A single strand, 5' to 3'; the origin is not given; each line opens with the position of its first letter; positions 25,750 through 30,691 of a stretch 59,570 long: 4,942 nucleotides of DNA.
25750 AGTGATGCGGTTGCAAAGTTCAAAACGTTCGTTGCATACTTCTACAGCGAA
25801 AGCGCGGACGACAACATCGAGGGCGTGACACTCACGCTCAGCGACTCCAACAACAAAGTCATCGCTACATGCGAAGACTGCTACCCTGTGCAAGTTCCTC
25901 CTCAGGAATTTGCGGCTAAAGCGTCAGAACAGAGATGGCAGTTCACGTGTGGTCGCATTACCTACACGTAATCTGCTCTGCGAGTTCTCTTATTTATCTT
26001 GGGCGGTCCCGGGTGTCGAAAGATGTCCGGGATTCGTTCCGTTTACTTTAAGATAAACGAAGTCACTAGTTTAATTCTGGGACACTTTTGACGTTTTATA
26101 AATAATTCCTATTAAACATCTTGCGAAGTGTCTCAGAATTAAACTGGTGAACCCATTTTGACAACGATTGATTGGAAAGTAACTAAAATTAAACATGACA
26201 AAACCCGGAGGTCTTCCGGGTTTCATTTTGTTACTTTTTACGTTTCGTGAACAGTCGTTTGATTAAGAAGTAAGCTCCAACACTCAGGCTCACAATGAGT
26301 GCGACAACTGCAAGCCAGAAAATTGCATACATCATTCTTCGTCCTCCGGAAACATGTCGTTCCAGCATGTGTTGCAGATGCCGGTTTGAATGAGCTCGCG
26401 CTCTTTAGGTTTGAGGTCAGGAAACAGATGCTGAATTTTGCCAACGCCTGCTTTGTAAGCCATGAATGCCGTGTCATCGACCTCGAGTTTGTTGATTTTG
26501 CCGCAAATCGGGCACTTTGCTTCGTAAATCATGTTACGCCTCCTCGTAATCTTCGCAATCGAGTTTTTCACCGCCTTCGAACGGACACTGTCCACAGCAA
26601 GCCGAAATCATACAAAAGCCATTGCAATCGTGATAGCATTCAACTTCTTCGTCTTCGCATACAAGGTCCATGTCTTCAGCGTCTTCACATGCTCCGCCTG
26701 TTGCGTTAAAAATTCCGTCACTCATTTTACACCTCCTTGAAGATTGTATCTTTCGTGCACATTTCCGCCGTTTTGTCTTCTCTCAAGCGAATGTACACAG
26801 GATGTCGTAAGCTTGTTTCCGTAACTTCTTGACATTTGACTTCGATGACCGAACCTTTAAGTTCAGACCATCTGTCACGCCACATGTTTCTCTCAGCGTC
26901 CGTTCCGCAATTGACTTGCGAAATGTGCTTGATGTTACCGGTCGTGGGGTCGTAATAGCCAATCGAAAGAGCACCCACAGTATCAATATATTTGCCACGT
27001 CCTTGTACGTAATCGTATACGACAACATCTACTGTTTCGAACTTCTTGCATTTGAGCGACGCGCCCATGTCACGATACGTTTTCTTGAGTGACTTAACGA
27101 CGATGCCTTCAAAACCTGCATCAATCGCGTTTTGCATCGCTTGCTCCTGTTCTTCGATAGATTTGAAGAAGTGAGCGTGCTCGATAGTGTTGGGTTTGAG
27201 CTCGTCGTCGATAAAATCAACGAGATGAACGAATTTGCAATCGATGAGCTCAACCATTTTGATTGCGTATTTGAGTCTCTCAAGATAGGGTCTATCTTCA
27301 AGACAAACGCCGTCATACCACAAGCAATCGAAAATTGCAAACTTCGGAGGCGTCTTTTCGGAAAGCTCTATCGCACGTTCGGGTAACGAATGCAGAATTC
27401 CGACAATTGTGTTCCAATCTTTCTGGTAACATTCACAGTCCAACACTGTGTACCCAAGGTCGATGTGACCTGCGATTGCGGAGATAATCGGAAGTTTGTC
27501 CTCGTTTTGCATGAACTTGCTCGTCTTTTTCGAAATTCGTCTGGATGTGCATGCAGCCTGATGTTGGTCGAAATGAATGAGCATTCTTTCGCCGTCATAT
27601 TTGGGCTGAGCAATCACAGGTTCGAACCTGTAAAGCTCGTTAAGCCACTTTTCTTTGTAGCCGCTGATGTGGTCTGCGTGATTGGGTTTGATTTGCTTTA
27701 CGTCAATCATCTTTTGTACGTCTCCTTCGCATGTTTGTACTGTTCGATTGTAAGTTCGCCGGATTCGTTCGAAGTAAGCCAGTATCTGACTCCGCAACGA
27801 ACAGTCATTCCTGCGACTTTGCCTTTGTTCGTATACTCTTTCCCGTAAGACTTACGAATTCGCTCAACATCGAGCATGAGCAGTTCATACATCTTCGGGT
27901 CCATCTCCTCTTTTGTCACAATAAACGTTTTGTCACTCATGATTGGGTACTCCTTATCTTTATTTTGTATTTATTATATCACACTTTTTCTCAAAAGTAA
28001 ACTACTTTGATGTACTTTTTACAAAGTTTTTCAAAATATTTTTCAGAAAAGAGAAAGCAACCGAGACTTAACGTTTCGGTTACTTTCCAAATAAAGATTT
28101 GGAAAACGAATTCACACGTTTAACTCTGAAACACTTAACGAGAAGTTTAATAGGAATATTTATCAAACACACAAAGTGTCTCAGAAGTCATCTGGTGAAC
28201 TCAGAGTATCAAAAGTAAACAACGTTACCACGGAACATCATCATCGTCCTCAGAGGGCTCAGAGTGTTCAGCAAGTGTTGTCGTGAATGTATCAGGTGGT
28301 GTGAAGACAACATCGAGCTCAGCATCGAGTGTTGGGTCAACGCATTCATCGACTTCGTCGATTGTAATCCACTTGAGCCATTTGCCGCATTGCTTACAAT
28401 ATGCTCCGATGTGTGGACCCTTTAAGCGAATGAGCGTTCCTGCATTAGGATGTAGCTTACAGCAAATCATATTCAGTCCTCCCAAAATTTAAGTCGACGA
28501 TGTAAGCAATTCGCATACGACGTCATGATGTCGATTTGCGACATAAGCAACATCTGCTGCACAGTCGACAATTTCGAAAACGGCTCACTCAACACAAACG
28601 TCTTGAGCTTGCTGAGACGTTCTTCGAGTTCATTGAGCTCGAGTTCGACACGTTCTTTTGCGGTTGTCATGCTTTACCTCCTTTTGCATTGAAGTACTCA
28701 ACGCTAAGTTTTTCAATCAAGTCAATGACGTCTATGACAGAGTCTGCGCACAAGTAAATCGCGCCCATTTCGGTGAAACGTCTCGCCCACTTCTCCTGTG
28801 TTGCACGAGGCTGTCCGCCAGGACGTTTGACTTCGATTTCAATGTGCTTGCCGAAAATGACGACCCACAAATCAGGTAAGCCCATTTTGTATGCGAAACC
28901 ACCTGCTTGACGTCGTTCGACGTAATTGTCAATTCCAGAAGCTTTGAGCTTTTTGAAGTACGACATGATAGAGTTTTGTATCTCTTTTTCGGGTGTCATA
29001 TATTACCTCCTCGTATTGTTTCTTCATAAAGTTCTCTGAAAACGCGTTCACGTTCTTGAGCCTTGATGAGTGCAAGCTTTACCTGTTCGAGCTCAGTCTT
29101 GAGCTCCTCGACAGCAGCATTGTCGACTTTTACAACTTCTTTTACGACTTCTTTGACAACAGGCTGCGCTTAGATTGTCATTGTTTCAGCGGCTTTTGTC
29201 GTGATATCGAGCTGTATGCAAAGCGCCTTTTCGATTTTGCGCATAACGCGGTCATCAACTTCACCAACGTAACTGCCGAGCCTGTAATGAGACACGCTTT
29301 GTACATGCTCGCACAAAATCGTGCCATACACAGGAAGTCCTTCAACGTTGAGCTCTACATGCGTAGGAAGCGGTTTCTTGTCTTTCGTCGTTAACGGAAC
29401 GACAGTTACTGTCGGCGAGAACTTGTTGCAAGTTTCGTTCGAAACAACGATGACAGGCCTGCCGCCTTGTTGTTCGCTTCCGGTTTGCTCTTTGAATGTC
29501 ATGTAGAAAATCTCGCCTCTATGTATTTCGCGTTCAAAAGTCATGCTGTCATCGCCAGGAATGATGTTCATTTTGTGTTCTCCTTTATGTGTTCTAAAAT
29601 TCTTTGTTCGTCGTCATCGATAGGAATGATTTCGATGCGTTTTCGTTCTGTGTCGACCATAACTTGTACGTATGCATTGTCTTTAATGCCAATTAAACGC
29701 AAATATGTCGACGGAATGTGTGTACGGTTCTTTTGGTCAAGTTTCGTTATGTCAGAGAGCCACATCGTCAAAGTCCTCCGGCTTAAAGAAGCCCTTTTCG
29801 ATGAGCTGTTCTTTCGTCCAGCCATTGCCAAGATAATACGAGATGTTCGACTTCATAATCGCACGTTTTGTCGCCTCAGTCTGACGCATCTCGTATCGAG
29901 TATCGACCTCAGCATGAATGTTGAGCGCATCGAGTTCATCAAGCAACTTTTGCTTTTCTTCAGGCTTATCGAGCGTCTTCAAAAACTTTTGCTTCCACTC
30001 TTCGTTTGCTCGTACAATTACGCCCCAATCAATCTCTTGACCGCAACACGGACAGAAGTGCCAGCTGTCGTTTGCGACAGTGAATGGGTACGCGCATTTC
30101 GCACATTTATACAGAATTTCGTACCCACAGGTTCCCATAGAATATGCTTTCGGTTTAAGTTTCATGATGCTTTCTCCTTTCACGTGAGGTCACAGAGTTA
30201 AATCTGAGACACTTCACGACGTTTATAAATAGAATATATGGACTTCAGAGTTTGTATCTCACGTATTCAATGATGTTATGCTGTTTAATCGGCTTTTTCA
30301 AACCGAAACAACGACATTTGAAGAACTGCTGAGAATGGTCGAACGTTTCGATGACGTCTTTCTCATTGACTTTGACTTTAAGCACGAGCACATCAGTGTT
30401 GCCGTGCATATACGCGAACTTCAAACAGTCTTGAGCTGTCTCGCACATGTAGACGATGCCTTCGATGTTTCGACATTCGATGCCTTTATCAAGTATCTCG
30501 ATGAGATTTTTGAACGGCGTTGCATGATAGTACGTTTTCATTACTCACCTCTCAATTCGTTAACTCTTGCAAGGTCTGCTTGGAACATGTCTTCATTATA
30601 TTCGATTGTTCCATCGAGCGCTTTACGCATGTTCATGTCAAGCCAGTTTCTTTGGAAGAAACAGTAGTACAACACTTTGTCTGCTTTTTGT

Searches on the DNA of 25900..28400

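Call 72: search_rna_families(source=window, start=25900, end=28400, threshold=evalue, max_evalue=1)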
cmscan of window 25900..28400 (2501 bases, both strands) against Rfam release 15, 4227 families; matches with E-value up to 1: 5.
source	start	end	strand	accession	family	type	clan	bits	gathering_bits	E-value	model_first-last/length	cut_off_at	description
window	26063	26150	+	RF03664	MIR6288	Gene; miRNA;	-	25.8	74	0.035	1-92/92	no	MIR6288 microRNA precursor family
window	26063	26150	-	RF03664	MIR6288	Gene; miRNA;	-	22.3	74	0.31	1-92/92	no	MIR6288 microRNA precursor family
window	26048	26166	-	RF04097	MIR2630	Gene; miRNA;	-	21.1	144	0.31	1-229/229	no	MIR2630 microRNA precursor family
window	26180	26255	-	RF02621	BSnc120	Gene; sRNA;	-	20.1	114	0.34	1-88/88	no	Brucella sRNA 120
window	26065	26148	+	RF04120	MIR5998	Gene; miRNA;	-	20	180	0.29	1-173/173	no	MIR5998 microRNA precursor family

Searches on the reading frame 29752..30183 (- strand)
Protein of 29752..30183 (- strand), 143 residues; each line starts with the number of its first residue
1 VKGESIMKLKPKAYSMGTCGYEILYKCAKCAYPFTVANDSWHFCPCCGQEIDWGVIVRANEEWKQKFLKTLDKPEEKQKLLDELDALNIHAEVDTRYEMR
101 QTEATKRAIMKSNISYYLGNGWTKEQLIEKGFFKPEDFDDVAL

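Call 41: search_protein_families(library=phrogs, proteins=[window:29752-30183:-], max_evalue=0.001)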
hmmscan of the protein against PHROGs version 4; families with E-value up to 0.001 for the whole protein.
window:29752-30183:- (143 aa): 1 family
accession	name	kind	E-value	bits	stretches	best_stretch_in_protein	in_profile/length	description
phrog_10714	-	unknown function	1.1e-05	26.6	1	14-54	60-102/109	-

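Call 42: search_protein_families(library=pfam, proteins=[window:29752-30183:-], max_evalue=0.01)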
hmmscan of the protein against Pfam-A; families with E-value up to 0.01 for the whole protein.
window:29752-30183:- (143 aa): 0 families

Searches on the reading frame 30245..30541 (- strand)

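Call 41: search_protein_families(library=phrogs, proteins=[window:30245-30541:-], max_evalue=0.001)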
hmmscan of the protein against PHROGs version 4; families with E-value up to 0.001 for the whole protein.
window:30245-30541:- (98 aa): 1 family
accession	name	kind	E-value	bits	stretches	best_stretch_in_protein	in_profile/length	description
phrog_38345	-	unknown function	1.1e-11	46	1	4-82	3-78/108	-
